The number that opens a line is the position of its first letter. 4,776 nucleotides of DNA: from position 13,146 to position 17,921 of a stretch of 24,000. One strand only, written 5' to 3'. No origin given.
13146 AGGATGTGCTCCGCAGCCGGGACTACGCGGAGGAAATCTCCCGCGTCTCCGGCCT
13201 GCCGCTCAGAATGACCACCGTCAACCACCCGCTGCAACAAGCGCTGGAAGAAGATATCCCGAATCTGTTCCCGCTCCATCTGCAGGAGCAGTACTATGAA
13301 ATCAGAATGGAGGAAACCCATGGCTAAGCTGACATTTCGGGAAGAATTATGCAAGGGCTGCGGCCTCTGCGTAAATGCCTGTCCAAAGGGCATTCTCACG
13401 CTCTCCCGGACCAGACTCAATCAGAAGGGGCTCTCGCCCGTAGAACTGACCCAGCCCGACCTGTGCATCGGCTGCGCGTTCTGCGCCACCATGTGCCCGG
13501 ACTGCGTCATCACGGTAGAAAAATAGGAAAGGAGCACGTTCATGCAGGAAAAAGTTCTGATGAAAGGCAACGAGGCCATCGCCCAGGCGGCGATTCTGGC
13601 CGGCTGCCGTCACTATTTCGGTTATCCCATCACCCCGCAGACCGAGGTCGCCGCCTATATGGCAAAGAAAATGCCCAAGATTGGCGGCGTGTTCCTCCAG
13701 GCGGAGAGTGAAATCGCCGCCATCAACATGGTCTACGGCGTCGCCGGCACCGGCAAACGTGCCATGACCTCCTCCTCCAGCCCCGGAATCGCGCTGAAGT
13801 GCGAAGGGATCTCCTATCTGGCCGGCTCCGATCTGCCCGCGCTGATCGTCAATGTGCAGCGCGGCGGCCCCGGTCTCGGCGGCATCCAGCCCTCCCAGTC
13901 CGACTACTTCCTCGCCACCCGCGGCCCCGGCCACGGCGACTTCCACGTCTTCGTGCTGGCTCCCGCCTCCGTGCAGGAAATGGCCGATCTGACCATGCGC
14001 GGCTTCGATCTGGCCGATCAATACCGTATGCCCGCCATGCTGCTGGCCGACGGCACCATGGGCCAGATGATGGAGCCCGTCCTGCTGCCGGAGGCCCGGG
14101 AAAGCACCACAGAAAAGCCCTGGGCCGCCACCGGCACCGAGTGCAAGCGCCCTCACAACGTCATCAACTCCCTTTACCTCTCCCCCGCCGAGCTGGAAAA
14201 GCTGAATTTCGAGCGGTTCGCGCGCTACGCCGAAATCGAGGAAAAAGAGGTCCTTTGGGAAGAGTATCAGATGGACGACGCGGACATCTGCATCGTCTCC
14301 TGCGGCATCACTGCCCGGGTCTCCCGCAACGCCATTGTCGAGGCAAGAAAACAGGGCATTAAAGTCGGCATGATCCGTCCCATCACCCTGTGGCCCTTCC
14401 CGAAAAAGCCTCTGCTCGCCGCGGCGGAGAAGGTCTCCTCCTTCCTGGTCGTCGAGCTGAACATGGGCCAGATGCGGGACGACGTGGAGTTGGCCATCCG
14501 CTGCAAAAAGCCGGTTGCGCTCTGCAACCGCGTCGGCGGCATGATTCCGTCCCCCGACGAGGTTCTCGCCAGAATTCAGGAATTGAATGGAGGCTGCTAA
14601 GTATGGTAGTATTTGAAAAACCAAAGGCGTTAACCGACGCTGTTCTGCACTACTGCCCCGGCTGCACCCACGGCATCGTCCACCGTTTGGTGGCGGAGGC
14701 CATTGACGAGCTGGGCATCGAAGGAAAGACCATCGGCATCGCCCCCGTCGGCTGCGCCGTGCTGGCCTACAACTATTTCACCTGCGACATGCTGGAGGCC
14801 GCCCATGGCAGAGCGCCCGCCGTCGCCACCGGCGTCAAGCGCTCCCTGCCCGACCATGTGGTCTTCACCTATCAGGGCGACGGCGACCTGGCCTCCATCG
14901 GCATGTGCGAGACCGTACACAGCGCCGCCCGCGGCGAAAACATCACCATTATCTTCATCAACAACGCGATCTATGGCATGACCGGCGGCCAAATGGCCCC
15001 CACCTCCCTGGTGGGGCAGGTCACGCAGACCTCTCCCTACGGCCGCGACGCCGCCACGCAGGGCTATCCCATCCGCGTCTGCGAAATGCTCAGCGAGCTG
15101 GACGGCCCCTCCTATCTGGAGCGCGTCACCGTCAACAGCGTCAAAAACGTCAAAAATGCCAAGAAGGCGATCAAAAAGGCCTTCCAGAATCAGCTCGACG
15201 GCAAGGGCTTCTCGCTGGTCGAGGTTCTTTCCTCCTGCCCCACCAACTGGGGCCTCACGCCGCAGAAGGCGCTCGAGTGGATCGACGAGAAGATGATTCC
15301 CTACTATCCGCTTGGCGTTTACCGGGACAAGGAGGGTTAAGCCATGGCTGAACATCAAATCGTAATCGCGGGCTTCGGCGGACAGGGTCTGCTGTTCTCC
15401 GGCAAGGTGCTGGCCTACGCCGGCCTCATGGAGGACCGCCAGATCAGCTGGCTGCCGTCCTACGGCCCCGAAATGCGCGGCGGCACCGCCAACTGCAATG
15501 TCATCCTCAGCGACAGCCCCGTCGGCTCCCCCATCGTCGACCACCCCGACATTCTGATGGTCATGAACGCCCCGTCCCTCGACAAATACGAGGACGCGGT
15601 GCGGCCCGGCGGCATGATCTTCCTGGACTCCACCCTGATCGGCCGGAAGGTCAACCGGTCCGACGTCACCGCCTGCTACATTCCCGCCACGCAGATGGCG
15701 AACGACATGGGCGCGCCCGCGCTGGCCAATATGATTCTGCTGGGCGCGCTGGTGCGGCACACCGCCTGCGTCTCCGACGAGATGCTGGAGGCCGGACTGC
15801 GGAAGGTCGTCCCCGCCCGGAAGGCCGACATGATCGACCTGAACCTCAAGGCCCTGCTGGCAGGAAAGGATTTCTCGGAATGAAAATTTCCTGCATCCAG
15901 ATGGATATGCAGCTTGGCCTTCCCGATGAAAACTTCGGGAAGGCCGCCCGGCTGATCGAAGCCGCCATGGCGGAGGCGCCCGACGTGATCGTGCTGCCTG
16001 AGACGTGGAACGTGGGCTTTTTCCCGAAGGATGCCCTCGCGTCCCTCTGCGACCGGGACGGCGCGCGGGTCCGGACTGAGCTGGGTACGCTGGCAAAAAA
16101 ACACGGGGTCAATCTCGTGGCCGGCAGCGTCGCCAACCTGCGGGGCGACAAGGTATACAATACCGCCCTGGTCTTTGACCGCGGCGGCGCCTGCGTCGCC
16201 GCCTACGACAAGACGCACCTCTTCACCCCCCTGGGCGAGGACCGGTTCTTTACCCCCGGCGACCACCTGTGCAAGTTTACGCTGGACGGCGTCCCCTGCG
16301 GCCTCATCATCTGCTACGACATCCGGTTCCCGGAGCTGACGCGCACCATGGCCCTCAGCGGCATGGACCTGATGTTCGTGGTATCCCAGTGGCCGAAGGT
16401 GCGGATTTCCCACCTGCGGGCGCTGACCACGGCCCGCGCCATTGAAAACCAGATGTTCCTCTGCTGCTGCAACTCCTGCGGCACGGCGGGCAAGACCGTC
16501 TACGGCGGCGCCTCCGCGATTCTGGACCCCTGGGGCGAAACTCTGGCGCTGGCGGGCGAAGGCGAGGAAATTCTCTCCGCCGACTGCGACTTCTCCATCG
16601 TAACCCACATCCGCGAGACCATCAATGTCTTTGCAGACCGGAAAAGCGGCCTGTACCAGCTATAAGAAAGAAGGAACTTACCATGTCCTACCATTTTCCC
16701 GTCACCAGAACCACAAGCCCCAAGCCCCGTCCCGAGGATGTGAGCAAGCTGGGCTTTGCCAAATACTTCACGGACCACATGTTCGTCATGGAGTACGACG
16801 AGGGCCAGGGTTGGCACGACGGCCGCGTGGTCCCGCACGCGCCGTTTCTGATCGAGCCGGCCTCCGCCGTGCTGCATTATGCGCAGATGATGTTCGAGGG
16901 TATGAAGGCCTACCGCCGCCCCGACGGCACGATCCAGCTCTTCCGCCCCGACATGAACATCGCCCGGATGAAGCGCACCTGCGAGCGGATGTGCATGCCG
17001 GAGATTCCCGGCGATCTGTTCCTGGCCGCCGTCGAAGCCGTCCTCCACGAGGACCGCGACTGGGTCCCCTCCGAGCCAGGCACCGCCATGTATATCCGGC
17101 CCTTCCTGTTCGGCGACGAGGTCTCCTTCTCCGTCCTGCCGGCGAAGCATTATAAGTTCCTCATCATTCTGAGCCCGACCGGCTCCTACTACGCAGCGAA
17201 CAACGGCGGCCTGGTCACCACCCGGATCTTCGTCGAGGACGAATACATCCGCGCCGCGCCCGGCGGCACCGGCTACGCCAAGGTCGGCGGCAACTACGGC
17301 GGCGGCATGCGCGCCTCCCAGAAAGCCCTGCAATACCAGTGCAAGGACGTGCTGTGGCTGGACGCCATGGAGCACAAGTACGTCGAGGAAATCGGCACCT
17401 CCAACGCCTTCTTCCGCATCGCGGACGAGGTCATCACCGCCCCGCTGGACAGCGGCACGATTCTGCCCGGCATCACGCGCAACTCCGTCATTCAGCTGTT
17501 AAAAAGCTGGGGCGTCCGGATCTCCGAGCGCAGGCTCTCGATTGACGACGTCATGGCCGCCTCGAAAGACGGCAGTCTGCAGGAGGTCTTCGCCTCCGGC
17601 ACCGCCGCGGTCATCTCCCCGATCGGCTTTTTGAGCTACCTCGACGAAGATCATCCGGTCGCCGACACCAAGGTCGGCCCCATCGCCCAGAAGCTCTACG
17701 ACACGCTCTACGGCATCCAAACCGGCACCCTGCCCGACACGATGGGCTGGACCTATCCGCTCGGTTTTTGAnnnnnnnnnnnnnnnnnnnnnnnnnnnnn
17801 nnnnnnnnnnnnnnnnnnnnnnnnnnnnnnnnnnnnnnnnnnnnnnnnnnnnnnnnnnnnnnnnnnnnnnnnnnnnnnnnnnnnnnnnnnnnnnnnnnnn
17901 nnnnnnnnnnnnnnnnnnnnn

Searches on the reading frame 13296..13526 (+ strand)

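Call 9: search_protein_families(library=pfam, proteins=[window:13296-13526:+], max_evalue=0.001)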
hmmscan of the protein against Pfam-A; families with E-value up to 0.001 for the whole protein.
window:13296-13526:+ (76 aa): 13 families
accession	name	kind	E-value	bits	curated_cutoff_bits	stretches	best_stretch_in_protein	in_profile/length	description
PF12838.12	Fer4_7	-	2.3e-13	50.8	27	2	19-68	2-49/52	4Fe-4S dicluster domain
PF00037.32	Fer4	-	4.1e-13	49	21.1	2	14-35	3-24/24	4Fe-4S binding domain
PF14697.11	Fer4_21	-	1.6e-09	38.2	35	1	10-33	32-56/59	4Fe-4S dicluster domain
PF12837.12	Fer4_6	-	1.9e-09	37.4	25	1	13-33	3-23/24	4Fe-4S binding domain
PF12797.12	Fer4_2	-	1e-08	35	24.5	1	16-30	7-21/22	4Fe-4S binding domain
PF13187.11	Fer4_9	-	2.6e-08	34.2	27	2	19-69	2-49/52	4Fe-4S dicluster domain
PF25160.1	LdpA_Fe-S-bd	-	4.7e-07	29.9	27.6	1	15-35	24-44/49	LdpA Fe-S cluster-binding domain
PF13237.11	Fer4_10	-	1.3e-06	28.7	25.5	1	14-68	4-53/53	4Fe-4S dicluster domain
PF12800.12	Fer4_4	-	2.1e-06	28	24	1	17-32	2-17/17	4Fe-4S binding domain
PF17179.9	Fer4_22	-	1.1e-05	26.6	27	0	12-33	74-95/95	4Fe-4S dicluster domain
PF13484.11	Fer4_16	-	4e-05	24.7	30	0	19-68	2-64/66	4Fe-4S double cluster binding domain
PF13183.11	Fer4_8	-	4.9e-05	24.2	27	0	17-33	52-68/68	4Fe-4S dicluster domain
PF12798.12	Fer4_3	-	0.00071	20.7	27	1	19-33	1-15/15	4Fe-4S binding domain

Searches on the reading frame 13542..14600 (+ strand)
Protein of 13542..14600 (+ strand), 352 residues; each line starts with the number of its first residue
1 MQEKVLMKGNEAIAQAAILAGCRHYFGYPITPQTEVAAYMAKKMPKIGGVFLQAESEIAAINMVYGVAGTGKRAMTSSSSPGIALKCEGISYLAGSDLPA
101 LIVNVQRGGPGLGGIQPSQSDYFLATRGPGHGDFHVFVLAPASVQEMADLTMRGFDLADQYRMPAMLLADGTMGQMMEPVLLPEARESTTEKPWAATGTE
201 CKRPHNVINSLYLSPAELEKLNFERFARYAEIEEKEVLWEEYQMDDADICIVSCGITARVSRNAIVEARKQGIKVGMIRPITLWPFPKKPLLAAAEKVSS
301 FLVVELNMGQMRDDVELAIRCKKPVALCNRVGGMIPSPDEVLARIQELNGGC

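Call 9: search_protein_families(library=pfam, proteins=[window:13542-14600:+], max_evalue=0.001)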
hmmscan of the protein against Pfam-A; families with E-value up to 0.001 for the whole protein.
window:13542-14600:+ (352 aa): 3 families
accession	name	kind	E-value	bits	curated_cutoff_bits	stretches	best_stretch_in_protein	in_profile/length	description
PF01855.24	POR_N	-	9.3e-48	163.4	27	1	16-190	2-176/231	Pyruvate flavodoxin/ferredoxin oxidoreductase, thiamine diP-bdg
PF17147.9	PFOR_II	-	1.6e-23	83.4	27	1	247-341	1-102/102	Pyruvate:ferredoxin oxidoreductase core domain II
PF02780.25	Transketolase_C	-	1.9e-07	31.5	25.9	1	245-307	8-70/124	Transketolase, C-terminal domain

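Call 16: search_protein_families(library=ncbifam, proteins=[window:13542-14600:+], max_evalue=0.00001)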
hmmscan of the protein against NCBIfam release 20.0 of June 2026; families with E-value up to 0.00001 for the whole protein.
window:13542-14600:+ (352 aa): 13 families
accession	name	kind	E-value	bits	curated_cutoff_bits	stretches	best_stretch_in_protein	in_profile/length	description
NF005507.0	PRK07119.1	subfamily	3.6e-160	532.6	399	1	2-348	2-348/352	3-methyl-2-oxobutanoate dehydrogenase subunit VorB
NF006412.0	PRK08659.1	equivalog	4.5e-97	325.6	411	2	2-196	3-197/378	2-oxoacid:acceptor oxidoreductase subunit alpha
NF007206.0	PRK09627.1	equivalog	1.3e-75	254.7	579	2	4-188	3-187/375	2-oxoglutarate synthase subunit alpha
TIGR03710.1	OAFO_sf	subfamily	3.5e-72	243.8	482.75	2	2-195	191-386/561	2-oxoacid:acceptor oxidoreductase subunit alpha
NF041170.1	Oxoac_fdxalpha_Archa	equivalog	1.9e-40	138.8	800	2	3-192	234-434/636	2-oxoacid:ferredoxin oxidoreductase subunit alpha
NF040682.1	PorA_Arch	equivalog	4.2e-29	101.6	550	2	4-186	3-184/387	pyruvate synthase subunit PorA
NF007201.0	PRK09622.1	equivalog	1e-25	90.5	590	2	3-173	9-177/405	2-oxoacid:ferredoxin oxidoreductase subunit alpha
NF045764.1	PhenlGlyoxDHPadG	equivalog_domain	2.4e-24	85.6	700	2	237-334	258-362/398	NADH-dependent phenylglyoxylate dehydrogenase subunit alpha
NF006233.0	PRK08367.1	equivalog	9.4e-23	80.7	625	2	4-185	4-184/394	pyruvate ferredoxin oxidoreductase subunit alpha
NF006232.0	PRK08366.1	equivalog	3.6e-22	78.5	646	2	4-168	7-167/394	2-ketoisovalerate ferredoxin oxidoreductase subunit alpha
TIGR03336.1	IOR_alpha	equivalog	2.1e-20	72.6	650.9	1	4-341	2-323/595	indolepyruvate ferredoxin oxidoreductase subunit alpha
NF045791.1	OxalOxredalpha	equivalog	2.9e-16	59.5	500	1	3-103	3-105/395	oxalate oxidoreductase subunit alpha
TIGR02176.1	pyruv_ox_red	equivalog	6.3e-06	24.3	911.35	0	6-171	3-169/1167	pyruvate:ferredoxin (flavodoxin) oxidoreductase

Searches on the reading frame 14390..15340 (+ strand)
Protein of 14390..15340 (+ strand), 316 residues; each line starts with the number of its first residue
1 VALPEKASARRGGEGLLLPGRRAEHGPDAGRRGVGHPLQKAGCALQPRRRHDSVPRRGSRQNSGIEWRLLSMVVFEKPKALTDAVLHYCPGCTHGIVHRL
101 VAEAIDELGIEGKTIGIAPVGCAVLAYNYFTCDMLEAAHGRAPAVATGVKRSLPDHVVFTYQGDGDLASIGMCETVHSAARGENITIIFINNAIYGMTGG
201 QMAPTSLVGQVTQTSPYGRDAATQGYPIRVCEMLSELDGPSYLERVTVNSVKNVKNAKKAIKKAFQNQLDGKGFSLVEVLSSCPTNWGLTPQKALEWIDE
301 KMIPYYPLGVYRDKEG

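Call 9: search_protein_families(library=pfam, proteins=[window:14390-15340:+], max_evalue=0.001)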
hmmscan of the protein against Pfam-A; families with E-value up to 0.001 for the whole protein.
window:14390-15340:+ (316 aa): 1 family
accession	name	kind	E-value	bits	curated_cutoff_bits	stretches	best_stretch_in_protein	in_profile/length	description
PF02775.26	TPP_enzyme_C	-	9.8e-21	74.6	21.9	1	127-279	19-151/151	Thiamine pyrophosphate enzyme, C-terminal TPP binding domain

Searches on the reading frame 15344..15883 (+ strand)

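Call 9: search_protein_families(library=pfam, proteins=[window:15344-15883:+], max_evalue=0.001)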
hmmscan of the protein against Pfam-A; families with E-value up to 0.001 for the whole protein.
window:15344-15883:+ (179 aa): 1 family
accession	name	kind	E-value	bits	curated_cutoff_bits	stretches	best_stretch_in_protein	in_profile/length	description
PF01558.24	POR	-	1.7e-37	129.7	27.4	1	12-174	1-171/173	Pyruvate ferredoxin/flavodoxin oxidoreductase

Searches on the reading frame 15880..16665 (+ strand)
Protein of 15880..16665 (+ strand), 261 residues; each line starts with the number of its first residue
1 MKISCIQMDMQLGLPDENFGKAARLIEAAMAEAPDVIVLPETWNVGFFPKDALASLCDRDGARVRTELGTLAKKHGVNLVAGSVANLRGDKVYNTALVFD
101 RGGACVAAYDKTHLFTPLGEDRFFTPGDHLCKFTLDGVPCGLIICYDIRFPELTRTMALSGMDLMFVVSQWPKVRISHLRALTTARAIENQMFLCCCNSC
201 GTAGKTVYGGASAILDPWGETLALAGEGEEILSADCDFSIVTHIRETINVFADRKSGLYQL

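Call 9: search_protein_families(library=pfam, proteins=[window:15880-16665:+], max_evalue=0.001)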
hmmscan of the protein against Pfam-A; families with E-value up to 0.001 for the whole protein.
window:15880-16665:+ (261 aa): 1 family
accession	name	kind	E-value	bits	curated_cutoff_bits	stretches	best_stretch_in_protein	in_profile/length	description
PF00795.27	CN_hydrolase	-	3.5e-49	167.9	23.2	1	3-245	2-255/256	Carbon-nitrogen hydrolase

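Call 16: search_protein_families(library=ncbifam, proteins=[window:15880-16665:+], max_evalue=0.00001)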
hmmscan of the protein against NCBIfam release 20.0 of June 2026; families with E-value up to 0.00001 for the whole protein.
window:15880-16665:+ (261 aa): 9 families
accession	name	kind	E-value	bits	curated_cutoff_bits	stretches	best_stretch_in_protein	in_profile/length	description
NF007757.0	PRK10438.1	equivalog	2.1e-33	115.6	249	1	18-253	21-249/256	amidohydrolase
NF040852.1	nitrile_Arch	equivalog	9.1e-32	110.2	500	1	1-260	1-261/262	nitrilase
NF033621.1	de_GSH_amidase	exception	3.1e-31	108.7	355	1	17-255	15-254/260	deaminated glutathione amidase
TIGR03381.1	agmatine_aguB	equivalog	1.6e-25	90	410.25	1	2-260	2-277/279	N-carbamoylputrescine amidase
NF010588.0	PRK13981.1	equivalog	4.1e-23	81.6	479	1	1-225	5-232/546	NAD+ synthase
NF043013.1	DeGluthAmidYersProt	equivalog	6e-19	68.2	500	1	64-251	65-265/278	deaminated glutathione amidase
TIGR00546.1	lnt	equivalog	2.1e-16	60.1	132.9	2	15-120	180-278/395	apolipoprotein N-acyltransferase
NF009803.0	PRK13287.1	equivalog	6.8e-14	51.4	406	1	24-247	41-268/333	formamidase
NF009802.0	PRK13286.1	equivalog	5.7e-12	45.2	427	1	64-241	86-263/345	aliphatic amidase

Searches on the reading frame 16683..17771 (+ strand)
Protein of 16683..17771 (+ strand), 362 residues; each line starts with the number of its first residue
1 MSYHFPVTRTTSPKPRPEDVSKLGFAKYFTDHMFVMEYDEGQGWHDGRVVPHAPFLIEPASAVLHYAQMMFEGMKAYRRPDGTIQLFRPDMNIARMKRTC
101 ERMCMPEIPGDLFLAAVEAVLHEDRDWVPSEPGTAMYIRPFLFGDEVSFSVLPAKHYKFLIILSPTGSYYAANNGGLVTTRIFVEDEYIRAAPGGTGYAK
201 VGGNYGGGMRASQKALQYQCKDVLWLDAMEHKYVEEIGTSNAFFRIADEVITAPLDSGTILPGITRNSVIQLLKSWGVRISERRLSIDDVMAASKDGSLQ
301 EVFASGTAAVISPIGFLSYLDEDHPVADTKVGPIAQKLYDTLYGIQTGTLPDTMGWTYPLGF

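Call 9: search_protein_families(library=pfam, proteins=[window:16683-17771:+], max_evalue=0.001)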
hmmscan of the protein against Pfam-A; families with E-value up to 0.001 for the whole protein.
window:16683-17771:+ (362 aa): 1 family
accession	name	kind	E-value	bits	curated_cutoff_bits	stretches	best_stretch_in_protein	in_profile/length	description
PF01063.24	Aminotran_4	-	3.1e-30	106.1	28.5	1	70-314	2-220/223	Amino-transferase class IV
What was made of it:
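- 12640..17771 (+): Downstream genes of the operon: ParA/NUBPL-like ATPase, VorD ferredoxin, VorA, VorB, VorC (2-oxoisovalerate:ferredoxin oxidoreductase), CN hydrolase, IlvE. Pfam (call 9).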

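Call 16: search_protein_families(library=ncbifam, proteins=[window:16683-17771:+], max_evalue=0.00001)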
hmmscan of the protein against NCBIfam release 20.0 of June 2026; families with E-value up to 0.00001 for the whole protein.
window:16683-17771:+ (362 aa): 14 families
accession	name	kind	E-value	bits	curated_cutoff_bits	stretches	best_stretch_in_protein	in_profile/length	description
NF009897.0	PRK13357.1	equivalog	4.3e-134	446.8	307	1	10-359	10-356/358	branched-chain amino acid aminotransferase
TIGR01123.1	ilvE_II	equivalog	8e-108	360.1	250.05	1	44-357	1-310/313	branched-chain-amino-acid transaminase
NF005146.0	PRK06606.1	equivalog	1.6e-35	122.6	279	1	39-358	5-304/307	branched-chain amino acid transaminase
TIGR01122.1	ilvE_I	equivalog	4.2e-31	108.2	245.55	1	44-357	1-295/298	branched-chain-amino-acid transaminase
NF005726.0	PRK07544.1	equivalog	1.8e-21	76.6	396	1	37-317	5-266/295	branched-chain amino acid aminotransferase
NF009896.0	PRK13356.1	equivalog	2.7e-19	69.4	262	1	42-316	9-260/287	branched-chain amino acid aminotransferase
NF005209.0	PRK06680.1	subfamily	2.7e-14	52.7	320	1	218-340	166-275/286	D-amino-acid transaminase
NF006185.0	PRK08320.1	subfamily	2.8e-12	46.4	363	1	214-341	164-278/292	branched-chain amino acid aminotransferase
TIGR01121.1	D_amino_aminoT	equivalog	1.3e-08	34.3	277.45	1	211-341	154-270/276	D-amino-acid transaminase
NF009126.0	PRK12479.1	equivalog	3.4e-07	29.7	518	1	230-339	179-277/299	branched-chain-amino-acid transaminase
NF009066.0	PRK12400.1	equivalog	1.9e-06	27.6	538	1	210-340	160-276/290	D-amino-acid transaminase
TIGR03461.1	pabC_Proteo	equivalog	2.8e-06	26.7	176.85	0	216-294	153-228/262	aminodeoxychorismate lyase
NF005888.0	PRK07849.1-3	equivalog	5.6e-06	25.5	273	0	89-294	56-252/298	aminodeoxychorismate lyase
NF004761.0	PRK06092.1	equivalog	9.7e-06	25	260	0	217-294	156-230/268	aminodeoxychorismate lyase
